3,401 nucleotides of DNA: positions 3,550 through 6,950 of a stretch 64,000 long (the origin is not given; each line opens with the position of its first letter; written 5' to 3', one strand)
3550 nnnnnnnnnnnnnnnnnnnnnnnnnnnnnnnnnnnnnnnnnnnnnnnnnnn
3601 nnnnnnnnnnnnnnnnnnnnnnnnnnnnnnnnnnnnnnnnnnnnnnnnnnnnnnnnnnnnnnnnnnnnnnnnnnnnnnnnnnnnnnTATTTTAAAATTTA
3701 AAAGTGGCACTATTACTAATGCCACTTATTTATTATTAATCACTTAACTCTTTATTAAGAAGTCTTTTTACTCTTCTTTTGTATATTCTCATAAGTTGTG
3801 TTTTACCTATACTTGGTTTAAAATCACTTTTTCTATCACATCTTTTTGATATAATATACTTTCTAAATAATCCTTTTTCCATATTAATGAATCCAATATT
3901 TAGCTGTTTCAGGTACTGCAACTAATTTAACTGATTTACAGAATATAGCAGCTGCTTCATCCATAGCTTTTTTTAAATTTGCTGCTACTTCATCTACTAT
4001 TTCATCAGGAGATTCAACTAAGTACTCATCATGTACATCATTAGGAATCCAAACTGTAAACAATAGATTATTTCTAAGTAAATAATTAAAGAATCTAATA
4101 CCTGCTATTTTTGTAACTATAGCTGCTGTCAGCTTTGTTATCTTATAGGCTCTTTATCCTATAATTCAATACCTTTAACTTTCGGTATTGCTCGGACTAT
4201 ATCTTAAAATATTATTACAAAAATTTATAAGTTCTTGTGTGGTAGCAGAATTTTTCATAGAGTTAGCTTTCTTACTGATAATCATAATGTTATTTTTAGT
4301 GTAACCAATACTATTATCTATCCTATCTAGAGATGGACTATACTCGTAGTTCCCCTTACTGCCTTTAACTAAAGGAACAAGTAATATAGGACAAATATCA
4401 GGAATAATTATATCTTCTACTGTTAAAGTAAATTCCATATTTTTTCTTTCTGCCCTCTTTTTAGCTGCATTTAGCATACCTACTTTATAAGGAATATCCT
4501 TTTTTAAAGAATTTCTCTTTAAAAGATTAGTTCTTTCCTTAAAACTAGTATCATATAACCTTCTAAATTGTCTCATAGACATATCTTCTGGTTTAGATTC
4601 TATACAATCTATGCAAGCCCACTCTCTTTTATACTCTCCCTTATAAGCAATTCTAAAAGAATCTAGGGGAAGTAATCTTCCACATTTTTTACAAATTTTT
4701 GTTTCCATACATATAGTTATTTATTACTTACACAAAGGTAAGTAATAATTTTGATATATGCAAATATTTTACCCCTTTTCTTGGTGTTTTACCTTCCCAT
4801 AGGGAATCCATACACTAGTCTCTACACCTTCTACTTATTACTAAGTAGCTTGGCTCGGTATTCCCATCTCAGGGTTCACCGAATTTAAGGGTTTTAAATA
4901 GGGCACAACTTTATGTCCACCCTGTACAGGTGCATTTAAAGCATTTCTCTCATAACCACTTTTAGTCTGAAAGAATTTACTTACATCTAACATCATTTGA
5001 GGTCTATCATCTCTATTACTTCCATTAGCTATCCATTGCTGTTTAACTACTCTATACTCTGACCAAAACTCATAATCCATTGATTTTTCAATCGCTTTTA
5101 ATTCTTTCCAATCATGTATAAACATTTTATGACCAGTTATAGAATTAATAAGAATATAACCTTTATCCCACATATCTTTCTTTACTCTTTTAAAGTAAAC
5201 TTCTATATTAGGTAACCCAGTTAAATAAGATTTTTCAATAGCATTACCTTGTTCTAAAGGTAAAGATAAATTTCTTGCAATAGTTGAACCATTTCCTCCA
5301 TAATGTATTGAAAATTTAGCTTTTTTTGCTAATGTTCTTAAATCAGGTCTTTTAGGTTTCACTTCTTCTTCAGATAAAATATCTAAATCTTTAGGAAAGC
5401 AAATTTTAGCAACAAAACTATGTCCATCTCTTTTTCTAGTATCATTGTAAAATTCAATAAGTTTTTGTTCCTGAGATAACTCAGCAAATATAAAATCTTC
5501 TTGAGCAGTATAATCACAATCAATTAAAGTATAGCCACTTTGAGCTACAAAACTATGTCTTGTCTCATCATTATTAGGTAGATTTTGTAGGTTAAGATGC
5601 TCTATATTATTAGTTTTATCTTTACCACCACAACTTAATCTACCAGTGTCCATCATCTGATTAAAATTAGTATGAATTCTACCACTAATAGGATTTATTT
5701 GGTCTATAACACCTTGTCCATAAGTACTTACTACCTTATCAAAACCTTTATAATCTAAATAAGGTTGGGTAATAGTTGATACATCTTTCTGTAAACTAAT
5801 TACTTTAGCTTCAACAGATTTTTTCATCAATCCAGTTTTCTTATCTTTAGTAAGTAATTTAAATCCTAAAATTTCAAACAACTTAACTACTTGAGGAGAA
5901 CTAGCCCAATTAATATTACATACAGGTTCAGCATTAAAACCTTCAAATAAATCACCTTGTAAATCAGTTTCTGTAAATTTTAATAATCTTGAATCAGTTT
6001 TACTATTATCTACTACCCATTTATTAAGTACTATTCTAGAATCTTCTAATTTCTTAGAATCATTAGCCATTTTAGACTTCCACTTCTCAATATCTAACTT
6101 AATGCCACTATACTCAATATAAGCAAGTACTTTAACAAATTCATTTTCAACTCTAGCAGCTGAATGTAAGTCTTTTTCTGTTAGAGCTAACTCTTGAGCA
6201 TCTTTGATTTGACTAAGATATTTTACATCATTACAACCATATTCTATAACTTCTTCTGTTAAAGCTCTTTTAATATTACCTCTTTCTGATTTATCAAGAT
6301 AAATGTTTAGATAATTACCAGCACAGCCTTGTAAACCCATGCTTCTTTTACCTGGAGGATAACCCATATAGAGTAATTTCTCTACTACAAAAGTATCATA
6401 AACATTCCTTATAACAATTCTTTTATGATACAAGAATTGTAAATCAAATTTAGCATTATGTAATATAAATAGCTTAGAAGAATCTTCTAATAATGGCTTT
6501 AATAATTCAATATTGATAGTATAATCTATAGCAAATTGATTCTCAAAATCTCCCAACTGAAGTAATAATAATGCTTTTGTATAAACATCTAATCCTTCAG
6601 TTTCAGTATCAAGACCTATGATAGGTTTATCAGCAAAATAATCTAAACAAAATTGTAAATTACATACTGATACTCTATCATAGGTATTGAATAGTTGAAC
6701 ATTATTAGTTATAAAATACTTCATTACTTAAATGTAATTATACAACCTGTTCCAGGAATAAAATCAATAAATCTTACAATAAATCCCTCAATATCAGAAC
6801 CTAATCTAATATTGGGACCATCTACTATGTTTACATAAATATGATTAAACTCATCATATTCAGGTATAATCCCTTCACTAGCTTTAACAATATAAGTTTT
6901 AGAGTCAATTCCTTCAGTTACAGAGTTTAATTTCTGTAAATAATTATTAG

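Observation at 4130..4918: Group I intron with an HNH endonuclease splitting the family-A DNA polymerase gene upstream of motif C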

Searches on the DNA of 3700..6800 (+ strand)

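Call 8: search_dna_similar(query=window:3700-6800:+, collection=phages, mode=near, max_rows=20)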
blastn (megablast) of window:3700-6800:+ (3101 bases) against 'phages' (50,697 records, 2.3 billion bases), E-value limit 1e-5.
No match.
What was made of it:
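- Tried and rejected: Megablast of 3700-6800 against phage records found nothing (call 8).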

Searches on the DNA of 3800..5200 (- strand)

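Call 4: search_rna_families(source=window, start=3800, end=5200, threshold=evalue, max_evalue=10, show_alignments=4)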
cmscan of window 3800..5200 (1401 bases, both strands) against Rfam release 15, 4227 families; matches with E-value up to 10: 9.
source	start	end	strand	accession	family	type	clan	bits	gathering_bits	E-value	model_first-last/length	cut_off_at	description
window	4707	4817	-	RF01584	snoR03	Gene; snRNA; snoRNA; HACA-box;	-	21.9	80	6.6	1-163/163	no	small nucleolar RNA snoR03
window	4721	4973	-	RF00028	Intron_gpI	Intron;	-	20.5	50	0.015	1-253/253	no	Group I catalytic intron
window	4601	4662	+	RF01410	BsrC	Gene; sRNA;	-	17.1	38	4.8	1-87/87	no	BsrC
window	4273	4310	-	RF03008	malK-II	Cis-reg;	-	17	52.9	8.9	12-49/50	no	malK-II RNA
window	4396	4477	-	RF02063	STnc350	Gene; sRNA;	-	16.2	60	7.2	1-68/68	no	Salmonella enterica sRNA STnc350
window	4290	4407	+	RF01493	rli37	Gene; sRNA;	-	16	90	2.3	1-247/247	no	Listeria sRNA rli37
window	4268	4335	-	RF01625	ceN28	Gene; snRNA; snoRNA; CD-box;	-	15.9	70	4.7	1-88/88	no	Caenorhabditis snoRNA ceN28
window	3917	3974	+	RF01388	isrD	Gene; sRNA;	-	15.1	37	7.3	1-51/51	no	isrD Hfq binding RNA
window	4173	4287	-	RF00028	Intron_gpI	Intron;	-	14.5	50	0.95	1-253/253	no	Group I catalytic intron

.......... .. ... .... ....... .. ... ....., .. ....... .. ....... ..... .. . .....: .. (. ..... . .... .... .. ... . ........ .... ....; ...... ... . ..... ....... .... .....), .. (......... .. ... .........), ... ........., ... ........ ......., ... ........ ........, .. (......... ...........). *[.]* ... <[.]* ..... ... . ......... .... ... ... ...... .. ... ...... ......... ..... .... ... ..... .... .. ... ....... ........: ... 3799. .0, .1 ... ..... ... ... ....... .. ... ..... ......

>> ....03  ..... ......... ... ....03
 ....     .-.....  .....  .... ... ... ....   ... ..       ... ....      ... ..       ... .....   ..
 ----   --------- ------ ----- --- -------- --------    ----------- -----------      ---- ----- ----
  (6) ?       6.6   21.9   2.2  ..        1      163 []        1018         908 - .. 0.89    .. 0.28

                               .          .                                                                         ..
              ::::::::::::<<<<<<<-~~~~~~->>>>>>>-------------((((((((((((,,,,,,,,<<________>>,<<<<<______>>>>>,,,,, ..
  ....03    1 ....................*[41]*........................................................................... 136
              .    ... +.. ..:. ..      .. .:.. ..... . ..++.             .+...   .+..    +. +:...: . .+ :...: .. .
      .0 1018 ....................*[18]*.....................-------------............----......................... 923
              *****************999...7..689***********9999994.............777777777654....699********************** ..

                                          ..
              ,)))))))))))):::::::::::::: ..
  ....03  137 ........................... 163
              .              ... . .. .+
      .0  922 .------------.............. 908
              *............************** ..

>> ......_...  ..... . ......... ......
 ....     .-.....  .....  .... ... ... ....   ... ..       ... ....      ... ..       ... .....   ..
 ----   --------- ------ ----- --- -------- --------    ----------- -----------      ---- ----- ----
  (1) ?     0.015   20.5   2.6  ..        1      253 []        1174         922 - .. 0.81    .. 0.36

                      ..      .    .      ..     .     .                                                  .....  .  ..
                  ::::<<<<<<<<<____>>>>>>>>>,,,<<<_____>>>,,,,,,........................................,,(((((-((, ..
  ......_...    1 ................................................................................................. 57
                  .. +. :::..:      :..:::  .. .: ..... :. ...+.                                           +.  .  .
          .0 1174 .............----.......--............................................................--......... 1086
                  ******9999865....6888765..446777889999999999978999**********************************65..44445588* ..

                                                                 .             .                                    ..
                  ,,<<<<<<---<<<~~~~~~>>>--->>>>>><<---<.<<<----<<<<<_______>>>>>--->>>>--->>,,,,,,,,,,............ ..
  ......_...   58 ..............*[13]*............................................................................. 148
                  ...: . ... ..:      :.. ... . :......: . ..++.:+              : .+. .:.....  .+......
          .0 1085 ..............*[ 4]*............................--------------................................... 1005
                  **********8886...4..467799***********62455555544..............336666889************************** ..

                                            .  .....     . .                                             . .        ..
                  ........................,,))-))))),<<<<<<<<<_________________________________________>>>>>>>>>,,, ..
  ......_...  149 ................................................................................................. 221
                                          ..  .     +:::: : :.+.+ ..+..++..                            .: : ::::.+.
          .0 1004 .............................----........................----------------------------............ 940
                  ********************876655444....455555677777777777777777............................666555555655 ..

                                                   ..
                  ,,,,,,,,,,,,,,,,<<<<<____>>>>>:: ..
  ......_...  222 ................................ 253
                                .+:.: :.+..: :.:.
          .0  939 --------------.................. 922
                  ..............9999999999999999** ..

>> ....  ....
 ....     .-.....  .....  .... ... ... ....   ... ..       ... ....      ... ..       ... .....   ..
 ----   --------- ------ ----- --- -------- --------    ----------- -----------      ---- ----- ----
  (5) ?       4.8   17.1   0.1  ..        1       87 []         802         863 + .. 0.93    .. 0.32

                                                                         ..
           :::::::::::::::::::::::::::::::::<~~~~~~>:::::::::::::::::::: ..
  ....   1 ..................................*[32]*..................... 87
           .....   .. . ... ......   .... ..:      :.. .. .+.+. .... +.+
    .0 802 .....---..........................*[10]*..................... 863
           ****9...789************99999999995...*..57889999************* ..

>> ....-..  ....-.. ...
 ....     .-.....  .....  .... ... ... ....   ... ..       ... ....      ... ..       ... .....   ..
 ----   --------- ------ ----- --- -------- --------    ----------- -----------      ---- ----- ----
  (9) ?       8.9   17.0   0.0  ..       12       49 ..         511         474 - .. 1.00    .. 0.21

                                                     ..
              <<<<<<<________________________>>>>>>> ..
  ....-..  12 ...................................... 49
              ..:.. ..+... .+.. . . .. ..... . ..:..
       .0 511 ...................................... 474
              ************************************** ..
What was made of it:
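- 4771..4892 (-): 5' half of the catalytic core: P3 5' strand (4892..4887), P4 (4883..4877 with 4860..4854), P5 (4874..4863), P6/P6a with a GUAA loop (4853..4827), P7 5' strand / R element GAGACUA (4822..4816), nested P7.1/P7.1a (4815..4784), P3 3' strand (4776..4771). Partial Rfam RF00028 match of 20.5 bits (call 4).
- Rfam is below threshold on the window (call 4).
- Tried and rejected: In E-value mode on 3800-5200 it gave two sub-threshold RF00028 pieces (call 4).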

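Call 18: search_rna_families(sources=[L001, L002, L003, L004, L005, L006, L007, L008, L009, L010, L011, L014, L016, L017, L018, L019, L020, L021, L023, L024], threshold=gathering)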
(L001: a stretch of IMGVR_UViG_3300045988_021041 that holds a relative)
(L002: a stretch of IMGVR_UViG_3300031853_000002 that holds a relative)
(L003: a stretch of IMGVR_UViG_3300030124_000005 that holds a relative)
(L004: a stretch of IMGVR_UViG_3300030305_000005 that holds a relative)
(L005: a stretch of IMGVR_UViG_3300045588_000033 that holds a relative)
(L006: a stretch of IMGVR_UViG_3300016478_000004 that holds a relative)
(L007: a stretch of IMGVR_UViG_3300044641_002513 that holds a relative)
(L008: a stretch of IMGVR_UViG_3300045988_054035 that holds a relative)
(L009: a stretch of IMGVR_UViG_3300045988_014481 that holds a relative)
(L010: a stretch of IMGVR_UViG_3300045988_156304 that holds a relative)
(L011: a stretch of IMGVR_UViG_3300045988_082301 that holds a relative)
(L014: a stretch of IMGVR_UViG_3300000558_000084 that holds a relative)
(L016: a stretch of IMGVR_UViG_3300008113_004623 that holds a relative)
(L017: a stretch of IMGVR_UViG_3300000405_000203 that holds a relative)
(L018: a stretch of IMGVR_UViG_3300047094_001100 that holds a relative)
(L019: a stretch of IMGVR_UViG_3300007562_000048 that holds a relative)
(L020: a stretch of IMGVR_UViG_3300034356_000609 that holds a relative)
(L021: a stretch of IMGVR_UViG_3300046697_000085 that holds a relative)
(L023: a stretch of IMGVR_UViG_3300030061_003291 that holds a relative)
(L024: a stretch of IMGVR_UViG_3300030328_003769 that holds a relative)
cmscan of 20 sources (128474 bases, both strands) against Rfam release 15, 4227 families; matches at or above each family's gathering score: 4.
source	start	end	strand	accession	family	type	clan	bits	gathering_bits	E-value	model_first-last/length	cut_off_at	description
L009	2506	2772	+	RF00028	Intron_gpI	Intron;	-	68.8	50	4.6e-15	1-253/253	no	Group I catalytic intron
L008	2508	2772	+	RF00028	Intron_gpI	Intron;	-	66.1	50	3.1e-14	1-253/253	no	Group I catalytic intron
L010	2739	2924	+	RF00028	Intron_gpI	Intron;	-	57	50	1.6e-11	5-158/253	no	Group I catalytic intron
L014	2630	2861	+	RF00028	Intron_gpI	Intron;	-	55.2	50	5.4e-11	1-253/253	no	Group I catalytic intron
